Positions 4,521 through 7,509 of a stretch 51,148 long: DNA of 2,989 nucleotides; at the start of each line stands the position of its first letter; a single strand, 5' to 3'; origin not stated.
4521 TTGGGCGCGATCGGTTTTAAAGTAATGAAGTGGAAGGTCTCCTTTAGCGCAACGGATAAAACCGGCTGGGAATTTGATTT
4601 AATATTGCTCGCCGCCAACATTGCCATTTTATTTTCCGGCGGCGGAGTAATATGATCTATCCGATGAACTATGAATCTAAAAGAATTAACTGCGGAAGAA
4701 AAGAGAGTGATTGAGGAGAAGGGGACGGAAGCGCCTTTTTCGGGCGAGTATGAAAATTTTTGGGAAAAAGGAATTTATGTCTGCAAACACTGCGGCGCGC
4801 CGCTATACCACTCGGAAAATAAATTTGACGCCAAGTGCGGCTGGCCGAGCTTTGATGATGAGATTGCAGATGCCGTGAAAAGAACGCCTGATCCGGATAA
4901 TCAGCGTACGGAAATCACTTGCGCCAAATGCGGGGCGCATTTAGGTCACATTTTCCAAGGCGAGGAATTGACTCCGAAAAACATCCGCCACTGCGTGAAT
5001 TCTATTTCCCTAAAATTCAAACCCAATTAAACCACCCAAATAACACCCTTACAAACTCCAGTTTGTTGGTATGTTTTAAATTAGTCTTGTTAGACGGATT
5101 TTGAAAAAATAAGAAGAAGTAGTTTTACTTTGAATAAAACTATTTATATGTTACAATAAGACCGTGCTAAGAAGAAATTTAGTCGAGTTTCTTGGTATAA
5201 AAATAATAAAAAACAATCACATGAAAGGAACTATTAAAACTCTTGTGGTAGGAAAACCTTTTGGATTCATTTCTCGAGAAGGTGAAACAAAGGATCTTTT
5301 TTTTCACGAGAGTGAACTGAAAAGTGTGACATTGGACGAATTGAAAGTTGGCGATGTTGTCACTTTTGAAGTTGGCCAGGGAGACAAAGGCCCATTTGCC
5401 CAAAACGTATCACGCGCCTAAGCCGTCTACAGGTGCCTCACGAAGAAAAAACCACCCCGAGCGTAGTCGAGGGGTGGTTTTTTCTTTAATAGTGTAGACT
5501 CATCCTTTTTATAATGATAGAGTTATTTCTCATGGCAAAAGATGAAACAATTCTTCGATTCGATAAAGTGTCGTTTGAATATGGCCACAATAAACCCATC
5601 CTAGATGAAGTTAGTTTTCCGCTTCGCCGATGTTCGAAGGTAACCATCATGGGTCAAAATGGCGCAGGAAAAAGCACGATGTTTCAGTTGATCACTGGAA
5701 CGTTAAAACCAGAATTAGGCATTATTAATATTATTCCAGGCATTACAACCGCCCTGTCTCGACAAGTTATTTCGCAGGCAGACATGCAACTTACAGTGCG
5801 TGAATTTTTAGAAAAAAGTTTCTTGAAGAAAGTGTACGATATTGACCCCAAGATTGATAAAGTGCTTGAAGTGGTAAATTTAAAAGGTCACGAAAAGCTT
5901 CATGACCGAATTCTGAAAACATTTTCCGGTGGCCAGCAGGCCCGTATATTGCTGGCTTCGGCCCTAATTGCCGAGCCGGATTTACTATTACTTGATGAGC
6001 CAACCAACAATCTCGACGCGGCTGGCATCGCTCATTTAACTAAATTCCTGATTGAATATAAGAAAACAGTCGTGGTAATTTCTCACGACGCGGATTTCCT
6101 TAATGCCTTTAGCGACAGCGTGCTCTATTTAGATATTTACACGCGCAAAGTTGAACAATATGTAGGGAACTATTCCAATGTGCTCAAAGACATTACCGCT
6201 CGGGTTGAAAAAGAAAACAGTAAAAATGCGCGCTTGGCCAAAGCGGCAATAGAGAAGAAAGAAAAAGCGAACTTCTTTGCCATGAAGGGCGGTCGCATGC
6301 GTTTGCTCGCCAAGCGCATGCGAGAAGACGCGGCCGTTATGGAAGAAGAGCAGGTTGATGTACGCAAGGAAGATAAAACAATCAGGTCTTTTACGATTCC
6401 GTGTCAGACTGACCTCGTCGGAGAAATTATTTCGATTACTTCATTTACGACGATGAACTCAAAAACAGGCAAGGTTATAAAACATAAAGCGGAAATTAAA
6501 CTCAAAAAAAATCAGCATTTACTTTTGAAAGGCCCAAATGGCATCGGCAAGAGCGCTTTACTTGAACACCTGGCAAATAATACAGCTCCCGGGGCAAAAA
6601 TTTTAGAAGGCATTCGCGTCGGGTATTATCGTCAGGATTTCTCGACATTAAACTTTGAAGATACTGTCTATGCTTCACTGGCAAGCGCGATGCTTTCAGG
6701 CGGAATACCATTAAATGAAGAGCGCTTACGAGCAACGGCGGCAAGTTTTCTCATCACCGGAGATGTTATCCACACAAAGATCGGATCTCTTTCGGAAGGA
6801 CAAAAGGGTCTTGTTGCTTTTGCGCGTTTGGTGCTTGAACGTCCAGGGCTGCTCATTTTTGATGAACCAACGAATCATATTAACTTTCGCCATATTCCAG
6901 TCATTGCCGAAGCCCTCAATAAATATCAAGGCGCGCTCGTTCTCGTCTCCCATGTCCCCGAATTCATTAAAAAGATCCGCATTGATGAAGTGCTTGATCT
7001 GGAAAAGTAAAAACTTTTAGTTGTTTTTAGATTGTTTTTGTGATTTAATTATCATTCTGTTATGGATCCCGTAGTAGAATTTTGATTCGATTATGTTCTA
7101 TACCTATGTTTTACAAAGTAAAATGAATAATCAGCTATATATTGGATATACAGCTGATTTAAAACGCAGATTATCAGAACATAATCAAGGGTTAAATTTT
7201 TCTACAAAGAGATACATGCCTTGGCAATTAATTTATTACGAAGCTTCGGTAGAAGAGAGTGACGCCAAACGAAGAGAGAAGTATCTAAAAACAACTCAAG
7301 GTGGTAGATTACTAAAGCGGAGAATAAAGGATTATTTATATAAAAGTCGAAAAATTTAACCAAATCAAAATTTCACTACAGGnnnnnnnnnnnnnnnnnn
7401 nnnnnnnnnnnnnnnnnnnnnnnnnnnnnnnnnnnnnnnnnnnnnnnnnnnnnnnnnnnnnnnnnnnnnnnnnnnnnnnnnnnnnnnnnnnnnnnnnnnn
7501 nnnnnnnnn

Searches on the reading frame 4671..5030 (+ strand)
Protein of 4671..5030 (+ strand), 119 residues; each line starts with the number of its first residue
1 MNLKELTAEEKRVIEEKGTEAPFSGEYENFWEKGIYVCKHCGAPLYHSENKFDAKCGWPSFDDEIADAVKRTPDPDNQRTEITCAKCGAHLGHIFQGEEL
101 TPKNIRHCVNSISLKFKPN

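Call 8: search_protein_families(library=pfam, proteins=[window:4671-5030:+])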
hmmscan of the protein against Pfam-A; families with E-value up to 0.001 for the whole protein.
window:4671-5030:+ (119 aa): 4 families
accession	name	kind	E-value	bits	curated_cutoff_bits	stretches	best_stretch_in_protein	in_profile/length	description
PF01641.26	SelR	-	9.2e-45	151.8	24.9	1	6-118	1-116/116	SelR domain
PF24046.1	At4g08330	-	2.5e-05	24.8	27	0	77-103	74-100/129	At4g08330 beta-tent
PF01907.25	Ribosomal_L37e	-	3.5e-05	24.2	27.6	0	37-60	17-40/53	Ribosomal protein L37e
PF22289.1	DmmA-like_C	-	0.00095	19.5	27.4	0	75-91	12-28/44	Dimethylamine monooxygenase subunit DmmA-like, C-terminal domain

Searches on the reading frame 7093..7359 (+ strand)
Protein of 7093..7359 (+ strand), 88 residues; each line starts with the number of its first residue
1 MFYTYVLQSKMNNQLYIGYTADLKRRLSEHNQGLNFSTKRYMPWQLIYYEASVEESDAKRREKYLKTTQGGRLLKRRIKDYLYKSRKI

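Call 36: search_protein_families(library=pfam, proteins=[window:7093-7359:+], max_evalue=1)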
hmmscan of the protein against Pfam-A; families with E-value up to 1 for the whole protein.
window:7093-7359:+ (88 aa): 3 families
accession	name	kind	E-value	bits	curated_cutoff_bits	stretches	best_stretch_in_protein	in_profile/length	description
PF01541.30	GIY-YIG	-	7.8e-18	65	22.6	1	1-69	1-72/78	GIY-YIG catalytic domain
PF10544.15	T5orf172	-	7.6e-07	30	20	1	3-67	2-65/101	T5orf172 domain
PF13455.12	MUG113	-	0.0016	19.4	22.3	1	17-67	3-45/73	Meiotically up-regulated gene 113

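Call 55: search_protein_families(library=ncbifam, proteins=[window:7093-7359:+], max_evalue=0.01)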
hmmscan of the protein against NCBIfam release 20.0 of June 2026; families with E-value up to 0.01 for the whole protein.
window:7093-7359:+ (88 aa): 1 family
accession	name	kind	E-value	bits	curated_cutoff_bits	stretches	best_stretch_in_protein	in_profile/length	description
TIGR01453.1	grpIintron_endo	subfamily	0.00014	22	56.05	1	5-65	5-75/215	group I intron endonuclease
